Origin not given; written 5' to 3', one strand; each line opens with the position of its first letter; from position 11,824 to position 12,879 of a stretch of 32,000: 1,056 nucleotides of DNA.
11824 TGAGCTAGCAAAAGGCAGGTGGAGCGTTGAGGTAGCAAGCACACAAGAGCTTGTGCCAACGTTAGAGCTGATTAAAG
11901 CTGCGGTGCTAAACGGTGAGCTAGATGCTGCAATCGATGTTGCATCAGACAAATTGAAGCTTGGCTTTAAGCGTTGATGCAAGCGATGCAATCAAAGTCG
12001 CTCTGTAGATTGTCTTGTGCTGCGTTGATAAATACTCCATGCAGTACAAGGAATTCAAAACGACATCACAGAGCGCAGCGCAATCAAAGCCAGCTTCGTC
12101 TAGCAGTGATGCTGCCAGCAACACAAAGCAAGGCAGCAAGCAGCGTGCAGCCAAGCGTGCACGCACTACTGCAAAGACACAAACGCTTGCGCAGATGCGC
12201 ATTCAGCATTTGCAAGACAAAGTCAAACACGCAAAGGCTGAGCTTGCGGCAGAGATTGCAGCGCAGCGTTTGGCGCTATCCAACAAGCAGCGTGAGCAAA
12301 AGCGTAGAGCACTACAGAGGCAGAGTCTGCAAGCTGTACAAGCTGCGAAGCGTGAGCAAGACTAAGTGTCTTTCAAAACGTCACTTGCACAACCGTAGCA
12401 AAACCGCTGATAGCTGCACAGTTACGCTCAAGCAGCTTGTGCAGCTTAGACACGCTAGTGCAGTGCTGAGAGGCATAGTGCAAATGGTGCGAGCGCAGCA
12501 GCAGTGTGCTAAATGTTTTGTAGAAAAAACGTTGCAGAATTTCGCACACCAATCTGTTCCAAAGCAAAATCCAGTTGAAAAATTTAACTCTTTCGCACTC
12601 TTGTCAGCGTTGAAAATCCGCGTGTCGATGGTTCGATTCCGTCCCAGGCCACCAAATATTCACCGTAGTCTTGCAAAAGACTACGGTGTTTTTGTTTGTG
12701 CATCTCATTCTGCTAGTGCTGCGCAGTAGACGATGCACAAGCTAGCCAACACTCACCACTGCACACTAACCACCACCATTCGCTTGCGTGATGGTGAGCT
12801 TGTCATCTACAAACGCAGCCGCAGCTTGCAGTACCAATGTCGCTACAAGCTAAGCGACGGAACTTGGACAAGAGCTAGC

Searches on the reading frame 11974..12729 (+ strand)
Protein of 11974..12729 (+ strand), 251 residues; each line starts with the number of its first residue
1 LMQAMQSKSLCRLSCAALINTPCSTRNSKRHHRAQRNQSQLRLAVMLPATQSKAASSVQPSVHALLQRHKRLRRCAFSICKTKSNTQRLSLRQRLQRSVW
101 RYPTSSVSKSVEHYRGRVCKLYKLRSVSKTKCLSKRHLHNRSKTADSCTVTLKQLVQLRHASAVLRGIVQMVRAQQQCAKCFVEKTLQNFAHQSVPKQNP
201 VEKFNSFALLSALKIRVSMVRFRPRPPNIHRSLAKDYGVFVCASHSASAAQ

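Call 6: search_protein_families(library=pfam, proteins=[window:11974-12729:+], max_evalue=0.01)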
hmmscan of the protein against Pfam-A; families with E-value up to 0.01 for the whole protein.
window:11974-12729:+ (251 aa): 0 families

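Call 10: search_protein_families(library=padloc, proteins=[window:11974-12729:+], max_evalue=0.01)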
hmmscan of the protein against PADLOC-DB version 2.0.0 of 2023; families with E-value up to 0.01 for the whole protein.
window:11974-12729:+ (251 aa): 0 families

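Call 11: search_protein_families(library=ncbifam, proteins=[window:11974-12729:+], max_evalue=0.01)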
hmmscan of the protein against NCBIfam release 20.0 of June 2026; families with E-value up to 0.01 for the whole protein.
window:11974-12729:+ (251 aa): 0 families

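Call 23: search_protein_families(library=phrogs, proteins=[window:11974-12729:+], max_evalue=0.01)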
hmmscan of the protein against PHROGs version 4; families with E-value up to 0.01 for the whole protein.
window:11974-12729:+ (251 aa): 1 family
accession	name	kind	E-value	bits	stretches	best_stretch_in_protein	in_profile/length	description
phrog_10773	-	unknown function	0.00024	21.1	1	102-215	292-405/449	-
